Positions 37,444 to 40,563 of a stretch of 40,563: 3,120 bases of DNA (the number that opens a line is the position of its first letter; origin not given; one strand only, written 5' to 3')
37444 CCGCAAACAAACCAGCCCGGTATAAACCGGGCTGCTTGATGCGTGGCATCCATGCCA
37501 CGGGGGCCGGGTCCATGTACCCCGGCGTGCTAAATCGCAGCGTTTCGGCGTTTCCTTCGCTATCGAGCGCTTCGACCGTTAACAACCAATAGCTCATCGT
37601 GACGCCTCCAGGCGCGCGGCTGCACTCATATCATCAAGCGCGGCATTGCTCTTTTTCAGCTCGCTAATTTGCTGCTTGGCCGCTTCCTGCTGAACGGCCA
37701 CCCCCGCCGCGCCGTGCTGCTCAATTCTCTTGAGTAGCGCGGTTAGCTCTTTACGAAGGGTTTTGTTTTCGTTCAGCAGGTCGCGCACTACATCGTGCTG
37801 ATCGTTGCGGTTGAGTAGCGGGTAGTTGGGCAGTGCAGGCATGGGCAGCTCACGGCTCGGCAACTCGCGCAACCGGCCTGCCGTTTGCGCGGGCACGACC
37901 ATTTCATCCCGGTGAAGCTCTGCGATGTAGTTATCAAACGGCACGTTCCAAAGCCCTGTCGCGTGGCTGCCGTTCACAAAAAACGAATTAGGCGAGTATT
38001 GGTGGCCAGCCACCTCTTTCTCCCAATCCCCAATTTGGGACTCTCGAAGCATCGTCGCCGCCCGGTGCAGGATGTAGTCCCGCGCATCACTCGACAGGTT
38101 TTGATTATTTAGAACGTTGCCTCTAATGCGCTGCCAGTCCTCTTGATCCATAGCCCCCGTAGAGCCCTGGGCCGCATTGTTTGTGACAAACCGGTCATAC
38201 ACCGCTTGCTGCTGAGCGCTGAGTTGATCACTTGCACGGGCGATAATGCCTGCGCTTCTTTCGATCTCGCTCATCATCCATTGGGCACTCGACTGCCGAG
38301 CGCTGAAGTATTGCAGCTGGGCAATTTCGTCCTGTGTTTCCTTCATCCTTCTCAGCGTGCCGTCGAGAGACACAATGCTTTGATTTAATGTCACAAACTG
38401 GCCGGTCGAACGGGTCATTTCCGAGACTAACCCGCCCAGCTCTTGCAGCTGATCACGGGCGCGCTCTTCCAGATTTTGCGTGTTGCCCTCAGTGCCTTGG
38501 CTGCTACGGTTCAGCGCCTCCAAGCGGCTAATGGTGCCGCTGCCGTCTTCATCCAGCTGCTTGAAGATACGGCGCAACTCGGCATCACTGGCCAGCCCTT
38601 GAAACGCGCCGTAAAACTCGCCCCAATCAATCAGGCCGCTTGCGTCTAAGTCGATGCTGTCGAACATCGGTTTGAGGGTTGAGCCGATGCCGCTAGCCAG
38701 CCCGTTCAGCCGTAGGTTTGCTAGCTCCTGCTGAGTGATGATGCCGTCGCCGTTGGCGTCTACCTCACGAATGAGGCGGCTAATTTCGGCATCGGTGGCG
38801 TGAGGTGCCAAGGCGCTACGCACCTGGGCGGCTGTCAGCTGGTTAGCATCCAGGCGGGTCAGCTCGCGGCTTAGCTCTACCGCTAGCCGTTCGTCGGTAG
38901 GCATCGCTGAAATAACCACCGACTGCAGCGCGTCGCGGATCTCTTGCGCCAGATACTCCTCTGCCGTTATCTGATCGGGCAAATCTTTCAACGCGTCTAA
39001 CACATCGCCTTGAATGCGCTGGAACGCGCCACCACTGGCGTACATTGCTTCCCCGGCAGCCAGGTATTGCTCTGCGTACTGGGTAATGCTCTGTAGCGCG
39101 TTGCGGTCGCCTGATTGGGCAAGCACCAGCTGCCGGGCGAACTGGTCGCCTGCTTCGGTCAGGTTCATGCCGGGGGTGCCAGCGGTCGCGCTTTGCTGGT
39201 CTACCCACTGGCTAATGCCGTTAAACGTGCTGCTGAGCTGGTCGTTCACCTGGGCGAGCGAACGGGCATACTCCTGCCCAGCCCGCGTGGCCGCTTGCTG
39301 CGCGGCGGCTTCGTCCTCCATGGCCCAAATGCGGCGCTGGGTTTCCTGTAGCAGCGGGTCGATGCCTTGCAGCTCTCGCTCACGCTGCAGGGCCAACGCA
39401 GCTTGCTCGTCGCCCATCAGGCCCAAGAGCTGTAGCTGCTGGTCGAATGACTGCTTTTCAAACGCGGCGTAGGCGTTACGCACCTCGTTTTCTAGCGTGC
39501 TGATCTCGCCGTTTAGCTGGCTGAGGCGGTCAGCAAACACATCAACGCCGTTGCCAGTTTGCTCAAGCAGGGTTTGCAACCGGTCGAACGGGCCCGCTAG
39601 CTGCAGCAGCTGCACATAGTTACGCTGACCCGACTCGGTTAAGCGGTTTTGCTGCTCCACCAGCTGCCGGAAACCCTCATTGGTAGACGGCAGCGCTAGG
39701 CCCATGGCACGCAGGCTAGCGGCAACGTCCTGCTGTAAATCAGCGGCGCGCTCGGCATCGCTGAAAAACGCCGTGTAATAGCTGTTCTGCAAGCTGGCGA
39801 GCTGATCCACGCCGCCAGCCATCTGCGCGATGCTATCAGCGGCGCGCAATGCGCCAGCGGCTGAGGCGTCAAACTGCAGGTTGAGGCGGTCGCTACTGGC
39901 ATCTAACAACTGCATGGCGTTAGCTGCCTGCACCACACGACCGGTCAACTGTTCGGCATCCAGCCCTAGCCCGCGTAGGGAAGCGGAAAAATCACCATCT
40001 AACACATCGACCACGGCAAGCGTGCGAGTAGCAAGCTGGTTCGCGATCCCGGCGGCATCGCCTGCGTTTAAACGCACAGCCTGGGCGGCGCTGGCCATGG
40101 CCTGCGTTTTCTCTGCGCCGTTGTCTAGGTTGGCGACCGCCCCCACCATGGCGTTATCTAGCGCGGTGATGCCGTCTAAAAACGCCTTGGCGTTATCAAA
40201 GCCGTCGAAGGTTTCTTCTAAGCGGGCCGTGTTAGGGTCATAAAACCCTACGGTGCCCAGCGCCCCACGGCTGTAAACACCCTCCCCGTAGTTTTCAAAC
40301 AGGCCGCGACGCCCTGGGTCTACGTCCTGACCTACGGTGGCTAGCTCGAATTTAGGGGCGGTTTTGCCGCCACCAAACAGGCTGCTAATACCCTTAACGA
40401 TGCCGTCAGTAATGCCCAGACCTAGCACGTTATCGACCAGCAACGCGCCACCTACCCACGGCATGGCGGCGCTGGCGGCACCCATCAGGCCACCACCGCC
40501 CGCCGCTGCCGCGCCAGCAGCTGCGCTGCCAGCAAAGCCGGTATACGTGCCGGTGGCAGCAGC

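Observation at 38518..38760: Three canonical EF-hand calcium-binding loops inside the tape-measure protein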

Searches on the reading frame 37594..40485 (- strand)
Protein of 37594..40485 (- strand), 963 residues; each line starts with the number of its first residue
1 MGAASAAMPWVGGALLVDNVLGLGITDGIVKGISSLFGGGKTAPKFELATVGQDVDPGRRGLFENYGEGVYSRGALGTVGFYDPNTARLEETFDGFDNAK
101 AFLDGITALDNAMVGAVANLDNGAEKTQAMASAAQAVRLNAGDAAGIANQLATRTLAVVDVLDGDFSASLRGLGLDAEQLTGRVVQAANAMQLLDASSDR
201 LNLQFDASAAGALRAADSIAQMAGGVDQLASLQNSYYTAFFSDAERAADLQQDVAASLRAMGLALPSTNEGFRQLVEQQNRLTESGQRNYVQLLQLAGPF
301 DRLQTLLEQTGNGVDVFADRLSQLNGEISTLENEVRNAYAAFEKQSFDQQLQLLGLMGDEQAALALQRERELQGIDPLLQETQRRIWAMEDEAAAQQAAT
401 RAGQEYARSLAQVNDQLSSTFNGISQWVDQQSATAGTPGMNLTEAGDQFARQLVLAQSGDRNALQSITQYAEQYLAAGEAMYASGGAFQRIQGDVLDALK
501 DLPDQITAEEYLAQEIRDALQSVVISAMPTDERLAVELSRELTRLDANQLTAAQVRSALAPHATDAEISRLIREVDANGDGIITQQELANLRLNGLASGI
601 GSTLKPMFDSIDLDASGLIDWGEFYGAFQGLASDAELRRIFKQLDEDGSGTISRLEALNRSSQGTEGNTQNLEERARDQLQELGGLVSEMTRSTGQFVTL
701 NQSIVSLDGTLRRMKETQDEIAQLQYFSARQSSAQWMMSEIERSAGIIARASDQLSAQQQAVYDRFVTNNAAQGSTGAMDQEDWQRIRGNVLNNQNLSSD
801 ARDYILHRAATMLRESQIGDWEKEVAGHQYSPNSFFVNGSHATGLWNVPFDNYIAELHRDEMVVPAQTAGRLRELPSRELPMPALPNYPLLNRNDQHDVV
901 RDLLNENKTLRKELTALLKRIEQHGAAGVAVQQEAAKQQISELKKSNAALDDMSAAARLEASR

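Call 4: search_protein_families(library=phrogs, proteins=[window:37594-40485:-], max_evalue=0.01)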
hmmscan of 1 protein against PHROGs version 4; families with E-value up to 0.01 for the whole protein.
window:37594-40485:- (963 aa): 3 families
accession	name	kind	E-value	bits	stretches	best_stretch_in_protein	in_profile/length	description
phrog_25966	-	tail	1.6e-12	46.8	1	212-500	1112-1400/1651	tail length tape measure protein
phrog_24709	-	tail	1.5e-11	44.4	1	214-313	834-933/1069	tail length tape measure protein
phrog_7740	-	tail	6.3e-10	38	1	184-309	1243-1372/2151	tail length tape measure protein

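Call 6: search_protein_families(library=pfam, proteins=[window:37594-40485:-], max_evalue=1)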
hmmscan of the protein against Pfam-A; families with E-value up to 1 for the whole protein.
window:37594-40485:- (963 aa): 7 families
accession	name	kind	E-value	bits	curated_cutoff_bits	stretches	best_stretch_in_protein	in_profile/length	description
PF00036.39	EF-hand_1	-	1.7e-13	49.5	25.4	3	567-590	1-24/29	EF hand domain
PF13499.12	EF-hand_7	-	2.3e-12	47.5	30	2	603-656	3-61/67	EF-hand domain pair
PF13202.12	EF-hand_5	-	1.3e-11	43.8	25.9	3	638-656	2-20/25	EF hand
PF13405.12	EF-hand_6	-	1.3e-11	43.5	25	2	636-656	1-21/30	EF-hand domain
PF13833.12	EF-hand_8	-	1.5e-08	34.7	28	1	562-589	21-48/54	EF-hand domain pair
PF14915.12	CCDC144C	-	0.09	11.8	35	1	640-735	428-523/534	CCDC144C protein coiled-coil region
PF24423.1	OVT1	-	0.4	11.5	30.9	1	642-723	4-85/100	Major antigen, helical domain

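Call 7: search_protein_families(library=ncbifam, proteins=[window:37594-40485:-], max_evalue=1)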
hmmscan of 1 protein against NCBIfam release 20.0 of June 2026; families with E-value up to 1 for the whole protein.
window:37594-40485:- (963 aa): 3 families
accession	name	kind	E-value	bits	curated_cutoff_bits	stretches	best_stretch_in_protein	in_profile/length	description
NF041410.1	XopAW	subfamily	1.9e-10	40.9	120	1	550-735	48-199/235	XopAW family type III secretion system calcium-binding effector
NF003937.0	PRK05446.1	equivalog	0.024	13.6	443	1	508-576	111-179/355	bifunctional histidinol-phosphatase/imidazoleglycerol-phosphate dehydratase HisB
NF003034.1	PRK03918.1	equivalog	0.15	10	700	1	269-403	581-713/878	DNA double-strand break repair ATPase Rad50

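Call 8: search_dna_similar(query=window:37594-40485:-, collection=phages, mode=protein, max_rows=40)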
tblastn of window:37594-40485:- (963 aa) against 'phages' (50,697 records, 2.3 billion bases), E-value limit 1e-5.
Records with a match: 2; places in all: 2; records where one place covers at least 80% of the query: 0.
Best place of each record, by identity: <60% 2.
By first word of the organism name: EBPR 1; Acidovorax 1.
By host as written in the record: - 1; Acidovorax valerianellae GBBC 3043 1.
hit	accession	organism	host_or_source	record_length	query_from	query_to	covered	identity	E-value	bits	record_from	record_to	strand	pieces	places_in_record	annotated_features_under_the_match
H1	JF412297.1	EBPR siphovirus 2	-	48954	406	662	27%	32.3%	2e-19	100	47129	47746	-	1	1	gp77: similar to tail protein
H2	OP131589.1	Acidovorax phage Aval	Acidovorax valerianellae GBBC 3043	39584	224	387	17%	28.5%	3e-6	58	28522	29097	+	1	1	tail length tape-measure protein H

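Call 12: find_homologous_proteins(query=window:37594-40485:-, max_evalue=0.00001)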
Query window:37594-40485:- (963 aa): 52 proteins with E <= 0.00001 among 8000 candidates.
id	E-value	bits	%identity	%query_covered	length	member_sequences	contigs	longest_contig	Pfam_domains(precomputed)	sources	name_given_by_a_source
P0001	2.9e-220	752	64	63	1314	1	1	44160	PF20155.5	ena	-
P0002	1.3e-211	724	45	97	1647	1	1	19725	PF13405.13,PF13499.13,PF00036.39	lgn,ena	-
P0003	2.9e-201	689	38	97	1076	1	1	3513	PF13405.13,PF13499.13,PF13202.13,PF00036.39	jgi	-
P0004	1.5e-151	525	77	31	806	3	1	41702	-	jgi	jgi:hypothetical protein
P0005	2.9e-149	517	54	54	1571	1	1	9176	PF13946.12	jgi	jgi:hypothetical protein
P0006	1.8e-142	495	53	52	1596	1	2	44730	-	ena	-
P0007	1.4e-140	489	52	56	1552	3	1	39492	PF13946.12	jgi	jgi:hypothetical protein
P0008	2.1e-134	468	61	41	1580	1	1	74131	-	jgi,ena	-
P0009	7.5e-133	463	48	54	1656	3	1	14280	PF20155.5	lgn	-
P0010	2.3e-114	402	56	41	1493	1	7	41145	-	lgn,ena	-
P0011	4.9e-114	401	56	41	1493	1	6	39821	-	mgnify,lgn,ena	mgnify:CR=1 FL=1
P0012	2.4e-112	395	56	41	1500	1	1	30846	-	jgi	-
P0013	1.2e-107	380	55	41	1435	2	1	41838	PF20155.5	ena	-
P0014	2.3e-107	379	40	68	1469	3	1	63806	PF13405.13,PF13499.13,PF13202.13,PF10591.16,PF00036.39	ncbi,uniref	ncbi:MAG: hypothetical protein ACTH24_14270, partial [Vreelandella alkaliphila]|uniref:hypothetical 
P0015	6.4e-107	377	53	41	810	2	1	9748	-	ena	-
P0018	2.0e-103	366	38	64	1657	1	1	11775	PF13405.13,PF13499.13,PF13202.13,PF00036.39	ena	-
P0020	3.4e-99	352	37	64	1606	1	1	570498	PF13405.13,PF13499.13,PF13202.13,PF00036.39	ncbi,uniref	ncbi:hypothetical protein [Vreelandella venusta]|uniref:EF-hand domain-containing protein n=1 Tax=Vr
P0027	4.9e-87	311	43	26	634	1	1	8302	PF13405.13,PF00404.25,PF13499.13,PF13833.13,PF13202.13,PF23564.2,PF10591.16,PF00036.39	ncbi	-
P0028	2.0e-84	303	37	69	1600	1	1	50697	PF13405.13,PF13499.13,PF13202.13,PF00036.39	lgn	-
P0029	8.8e-75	271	43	31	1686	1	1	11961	PF20155.5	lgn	-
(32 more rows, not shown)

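Call 20: get_annotated_region(hit=H1, flank=6000)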
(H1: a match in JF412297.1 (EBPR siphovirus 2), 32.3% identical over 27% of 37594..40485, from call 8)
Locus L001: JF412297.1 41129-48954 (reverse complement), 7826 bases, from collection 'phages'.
description: EBPR siphovirus 2, partial sequence.
organism: EBPR siphovirus 2 (NCBI taxid 1048521)
taxonomy: Viruses; Duplodnaviria; Heunggongvirae; Uroviricota; Caudoviricetes
host: -; source: -; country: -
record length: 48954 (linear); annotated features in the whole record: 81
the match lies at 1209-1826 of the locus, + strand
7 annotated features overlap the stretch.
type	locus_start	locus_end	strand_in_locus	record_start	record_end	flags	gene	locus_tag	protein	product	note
misc_feature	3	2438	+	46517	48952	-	gp77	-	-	-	similar to tail protein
CDS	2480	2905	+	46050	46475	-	gp76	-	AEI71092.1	hypothetical protein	ESV2_76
CDS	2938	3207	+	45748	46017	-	gp75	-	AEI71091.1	hypothetical protein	ESV2_75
CDS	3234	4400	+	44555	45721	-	gp74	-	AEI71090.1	hypothetical protein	ESV2_74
CDS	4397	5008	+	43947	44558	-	gp73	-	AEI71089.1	hypothetical protein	ESV2_73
CDS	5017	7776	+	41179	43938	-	gp72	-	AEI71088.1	hypothetical protein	ESV2_72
CDS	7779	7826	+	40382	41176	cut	gp71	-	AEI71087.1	hypothetical protein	ESV2_71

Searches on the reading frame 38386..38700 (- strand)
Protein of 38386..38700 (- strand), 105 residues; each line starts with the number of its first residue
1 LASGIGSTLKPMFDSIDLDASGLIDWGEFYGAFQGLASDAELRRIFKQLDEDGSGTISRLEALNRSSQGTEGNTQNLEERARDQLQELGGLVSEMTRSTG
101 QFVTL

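Call 52: find_related_loci(query=A3, collection=genome_contigs, flank=6000)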
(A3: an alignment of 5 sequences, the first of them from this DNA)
Query A3 (105 aa) in genome_contigs; peptide patterns used: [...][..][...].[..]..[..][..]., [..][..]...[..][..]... (x = any residue, [..] = any of these).
161 stretches matched a pattern; 11 encode a relative of the query (tblastn E <= 1e-3); 11 distinct loci.
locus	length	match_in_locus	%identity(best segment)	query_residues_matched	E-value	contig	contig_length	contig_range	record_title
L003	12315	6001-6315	79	1-105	9e-52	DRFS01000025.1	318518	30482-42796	MAG TPA_asm: Halomonas sp. isolate HyVt-328 HyVt-328_k145_249705, whole genome shotgun sequence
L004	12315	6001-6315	74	1-105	1e-50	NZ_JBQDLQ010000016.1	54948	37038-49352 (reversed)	MAG: Halomonas sp. isolate AOP35_01H_surf _bin _35 AOP35_01H_surf.bin.35_16, whole genome shotgun sequence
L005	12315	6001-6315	72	1-105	1e-47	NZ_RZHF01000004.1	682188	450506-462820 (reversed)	Vreelandella nanhaiensis strain JCM 18142 4, whole genome shotgun sequence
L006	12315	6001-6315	62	1-105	4e-39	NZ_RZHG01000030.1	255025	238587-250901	Vreelandella andesensis strain DSM 19434 30, whole genome shotgun sequence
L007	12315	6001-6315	60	1-105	4e-38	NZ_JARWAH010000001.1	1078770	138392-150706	Halomonas eurihalina strain DSM 5720 contig00001, whole genome shotgun sequence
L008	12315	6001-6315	62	1-105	2e-37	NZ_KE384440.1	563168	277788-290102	Halomonas halocynthiae DSM 14573 H616DRAFT_scaffold00002.2, whole genome shotgun sequence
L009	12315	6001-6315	59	1-105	1e-35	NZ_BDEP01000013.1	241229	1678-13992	Halomonas caseinilytica strain JCM 14802, whole genome shotgun sequence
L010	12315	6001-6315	56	1-105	2e-33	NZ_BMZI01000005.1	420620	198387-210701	Salinicola rhizosphaerae strain KCTC 32998 sequence05, whole genome shotgun sequence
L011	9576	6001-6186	55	1-62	4e-18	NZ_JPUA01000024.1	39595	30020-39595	Halomonas campaniensis strain SK03 Sundar_PE_Contig_24, whole genome shotgun sequence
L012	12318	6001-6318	54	1-67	9e-18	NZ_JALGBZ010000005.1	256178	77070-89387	Halomonas sp. S3-1-1 NODE_5_len_256178_cov_106.296825_cov_106.296825, whole genome shotgun sequence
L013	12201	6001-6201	49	1-67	5e-16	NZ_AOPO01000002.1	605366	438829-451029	Vreelandella titanicae BH1 contig00002, whole genome shotgun sequence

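Call 53: find_related_loci(query=A3, collection=viral_contigs, flank=10000)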
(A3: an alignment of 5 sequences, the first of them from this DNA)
Query A3 (105 aa) in viral_contigs; peptide patterns used: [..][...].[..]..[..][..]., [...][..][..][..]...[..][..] (x = any residue, [..] = any of these).
81 stretches matched a pattern; 21 encode a relative of the query (tblastn E <= 1e-3); 21 distinct loci.
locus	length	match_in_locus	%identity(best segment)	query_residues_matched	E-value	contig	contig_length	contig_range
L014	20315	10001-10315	95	1-105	1e-63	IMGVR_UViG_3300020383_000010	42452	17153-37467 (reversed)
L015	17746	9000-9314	90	1-105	9e-58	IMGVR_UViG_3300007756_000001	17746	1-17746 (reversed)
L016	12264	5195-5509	90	1-105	1e-57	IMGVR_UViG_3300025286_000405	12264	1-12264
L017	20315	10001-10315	79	1-105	2e-51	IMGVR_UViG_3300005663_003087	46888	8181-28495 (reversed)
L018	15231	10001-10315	76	1-105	1e-49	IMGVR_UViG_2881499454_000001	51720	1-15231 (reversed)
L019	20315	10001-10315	76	1-105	2e-49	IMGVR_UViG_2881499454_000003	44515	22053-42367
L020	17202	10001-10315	74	1-105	3e-49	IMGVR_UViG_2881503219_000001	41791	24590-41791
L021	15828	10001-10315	72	1-105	3e-47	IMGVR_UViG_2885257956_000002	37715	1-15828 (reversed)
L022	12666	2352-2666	66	1-105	5e-40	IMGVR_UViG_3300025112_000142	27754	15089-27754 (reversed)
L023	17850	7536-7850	61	1-105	4e-38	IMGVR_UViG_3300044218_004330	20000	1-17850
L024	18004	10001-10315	62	1-105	5e-37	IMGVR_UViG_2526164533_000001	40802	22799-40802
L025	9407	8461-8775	59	1-105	7e-37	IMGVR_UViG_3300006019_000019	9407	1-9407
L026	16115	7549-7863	59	1-105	3e-35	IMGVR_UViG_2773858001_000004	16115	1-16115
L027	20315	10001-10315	55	1-105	1e-32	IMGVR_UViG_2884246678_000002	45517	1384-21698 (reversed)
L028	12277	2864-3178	52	1-105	4e-30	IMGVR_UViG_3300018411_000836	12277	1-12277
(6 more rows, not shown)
